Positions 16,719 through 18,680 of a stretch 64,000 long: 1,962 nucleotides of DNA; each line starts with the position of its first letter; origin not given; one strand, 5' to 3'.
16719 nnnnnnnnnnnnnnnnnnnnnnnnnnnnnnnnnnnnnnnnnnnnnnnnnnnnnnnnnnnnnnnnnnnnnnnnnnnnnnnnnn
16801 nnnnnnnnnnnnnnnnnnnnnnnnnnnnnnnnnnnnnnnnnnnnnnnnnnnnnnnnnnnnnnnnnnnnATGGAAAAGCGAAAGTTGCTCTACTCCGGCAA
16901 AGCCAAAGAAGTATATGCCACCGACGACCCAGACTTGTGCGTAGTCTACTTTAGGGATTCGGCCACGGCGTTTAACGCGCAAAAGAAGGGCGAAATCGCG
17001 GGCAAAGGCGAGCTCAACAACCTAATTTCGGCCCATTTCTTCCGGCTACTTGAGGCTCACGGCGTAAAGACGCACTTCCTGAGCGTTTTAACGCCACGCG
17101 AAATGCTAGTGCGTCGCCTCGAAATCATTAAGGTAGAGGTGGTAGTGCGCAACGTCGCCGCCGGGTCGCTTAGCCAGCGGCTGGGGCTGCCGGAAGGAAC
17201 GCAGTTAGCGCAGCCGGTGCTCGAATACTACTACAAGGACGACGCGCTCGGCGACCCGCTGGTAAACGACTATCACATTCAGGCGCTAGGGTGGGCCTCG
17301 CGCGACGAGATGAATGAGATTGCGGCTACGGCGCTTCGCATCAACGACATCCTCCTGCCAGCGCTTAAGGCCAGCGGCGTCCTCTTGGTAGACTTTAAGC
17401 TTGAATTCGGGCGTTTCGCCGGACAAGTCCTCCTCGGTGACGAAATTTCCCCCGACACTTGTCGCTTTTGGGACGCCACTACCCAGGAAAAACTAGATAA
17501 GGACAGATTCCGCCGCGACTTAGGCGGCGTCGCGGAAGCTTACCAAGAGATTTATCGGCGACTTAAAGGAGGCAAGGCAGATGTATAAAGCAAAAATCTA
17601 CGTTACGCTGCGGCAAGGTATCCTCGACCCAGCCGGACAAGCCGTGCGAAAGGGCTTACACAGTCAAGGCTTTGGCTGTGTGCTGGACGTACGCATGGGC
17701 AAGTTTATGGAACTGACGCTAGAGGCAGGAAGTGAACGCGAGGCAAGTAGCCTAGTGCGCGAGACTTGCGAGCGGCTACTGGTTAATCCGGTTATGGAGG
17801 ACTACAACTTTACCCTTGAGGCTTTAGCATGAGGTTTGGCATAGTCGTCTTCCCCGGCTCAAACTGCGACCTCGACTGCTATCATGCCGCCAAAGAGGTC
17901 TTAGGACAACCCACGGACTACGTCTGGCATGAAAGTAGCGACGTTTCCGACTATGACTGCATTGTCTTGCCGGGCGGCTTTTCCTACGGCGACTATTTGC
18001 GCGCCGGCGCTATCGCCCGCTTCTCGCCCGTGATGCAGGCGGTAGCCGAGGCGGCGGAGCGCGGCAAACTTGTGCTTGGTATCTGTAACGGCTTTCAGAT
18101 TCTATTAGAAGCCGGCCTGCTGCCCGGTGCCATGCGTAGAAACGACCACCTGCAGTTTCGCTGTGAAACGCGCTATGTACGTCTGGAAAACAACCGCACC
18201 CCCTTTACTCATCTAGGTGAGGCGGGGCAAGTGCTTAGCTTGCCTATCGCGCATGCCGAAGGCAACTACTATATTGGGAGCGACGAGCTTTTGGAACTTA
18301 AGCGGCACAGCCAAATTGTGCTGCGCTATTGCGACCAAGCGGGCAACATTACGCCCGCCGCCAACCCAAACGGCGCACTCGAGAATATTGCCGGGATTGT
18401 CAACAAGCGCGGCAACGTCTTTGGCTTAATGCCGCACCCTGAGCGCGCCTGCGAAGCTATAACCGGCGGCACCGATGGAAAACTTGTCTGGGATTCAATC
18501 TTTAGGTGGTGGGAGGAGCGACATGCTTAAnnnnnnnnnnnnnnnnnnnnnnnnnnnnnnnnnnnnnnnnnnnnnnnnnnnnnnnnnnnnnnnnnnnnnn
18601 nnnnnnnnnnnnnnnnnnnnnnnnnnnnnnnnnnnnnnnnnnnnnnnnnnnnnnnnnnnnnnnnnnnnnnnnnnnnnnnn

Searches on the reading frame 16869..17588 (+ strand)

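Call 11: search_protein_families(library=ncbifam, proteins=[window:16869-17588:+], max_evalue=1e-10)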
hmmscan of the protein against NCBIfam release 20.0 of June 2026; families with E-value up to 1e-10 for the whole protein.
window:16869-17588:+ (239 aa): 4 families
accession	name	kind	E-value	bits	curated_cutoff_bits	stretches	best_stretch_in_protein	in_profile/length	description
TIGR00081.1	purC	equivalog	5.7e-75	252.3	189.9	1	5-234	7-275/279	phosphoribosylaminoimidazolesuccinocarboxamide synthase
NF009251.0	PRK12607.1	equivalog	4.2e-20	71.8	371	1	4-210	16-237/315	phosphoribosylaminoimidazolesuccinocarboxamide synthase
NF010568.0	PRK13961.1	equivalog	9.2e-18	64.5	251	1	4-206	13-240/297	phosphoribosylaminoimidazolesuccinocarboxamide synthase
NF010564.0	PRK13959.1-1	subfamily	7.8e-17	61.3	459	1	4-208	1-230/294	phosphoribosylaminoimidazolesuccinocarboxamide synthase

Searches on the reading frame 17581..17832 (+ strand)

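Call 11: search_protein_families(library=ncbifam, proteins=[window:17581-17832:+], max_evalue=1e-10)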
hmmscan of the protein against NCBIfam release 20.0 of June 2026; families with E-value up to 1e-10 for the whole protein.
window:17581-17832:+ (83 aa): 2 families
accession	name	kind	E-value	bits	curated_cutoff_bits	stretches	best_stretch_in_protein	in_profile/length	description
NF004630.0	PRK05974.1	equivalog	4e-29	100.5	75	1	1-81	1-81/83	phosphoribosylformylglycinamidine synthase subunit PurS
TIGR00302.1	TIGR00302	equivalog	1.9e-26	92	39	1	2-80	1-79/80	phosphoribosylformylglycinamidine synthase subunit PurS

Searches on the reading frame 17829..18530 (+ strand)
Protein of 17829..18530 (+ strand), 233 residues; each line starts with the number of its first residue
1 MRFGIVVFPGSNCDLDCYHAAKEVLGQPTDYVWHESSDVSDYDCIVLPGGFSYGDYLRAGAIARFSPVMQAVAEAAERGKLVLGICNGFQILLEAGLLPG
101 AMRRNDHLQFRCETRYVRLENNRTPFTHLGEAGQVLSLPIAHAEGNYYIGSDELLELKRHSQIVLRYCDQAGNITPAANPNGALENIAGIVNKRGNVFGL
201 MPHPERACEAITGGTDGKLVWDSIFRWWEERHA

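Call 11: search_protein_families(library=ncbifam, proteins=[window:17829-18530:+], max_evalue=1e-10)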
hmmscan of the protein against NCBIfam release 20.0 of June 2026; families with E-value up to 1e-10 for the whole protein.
window:17829-18530:+ (233 aa): 6 families
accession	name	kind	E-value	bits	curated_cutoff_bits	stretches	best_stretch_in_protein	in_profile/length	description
NF002957.0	PRK03619.1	equivalog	3.1e-97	324.3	212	1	1-228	1-220/222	phosphoribosylformylglycinamidine synthase subunit PurQ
TIGR01737.1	FGAM_synth_I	equivalog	1.9e-94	315.3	177.8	1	1-227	1-227/228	phosphoribosylformylglycinamidine synthase I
NF002252.0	PRK01175.1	equivalog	3.6e-52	177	298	1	2-208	5-229/261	phosphoribosylformylglycinamidine synthase subunit PurQ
TIGR01857.1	FGAM-synthase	equivalog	1.3e-28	99.1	1057.05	1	5-213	982-1221/1239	phosphoribosylformylglycinamidine synthase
TIGR01735.1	FGAM_synt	equivalog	5.3e-25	87.1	1123.05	1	38-211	1094-1281/1307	phosphoribosylformylglycinamidine synthase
NF003672.0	PRK05297.1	equivalog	5.5e-25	87.1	783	1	35-212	1075-1264/1290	phosphoribosylformylglycinamidine synthase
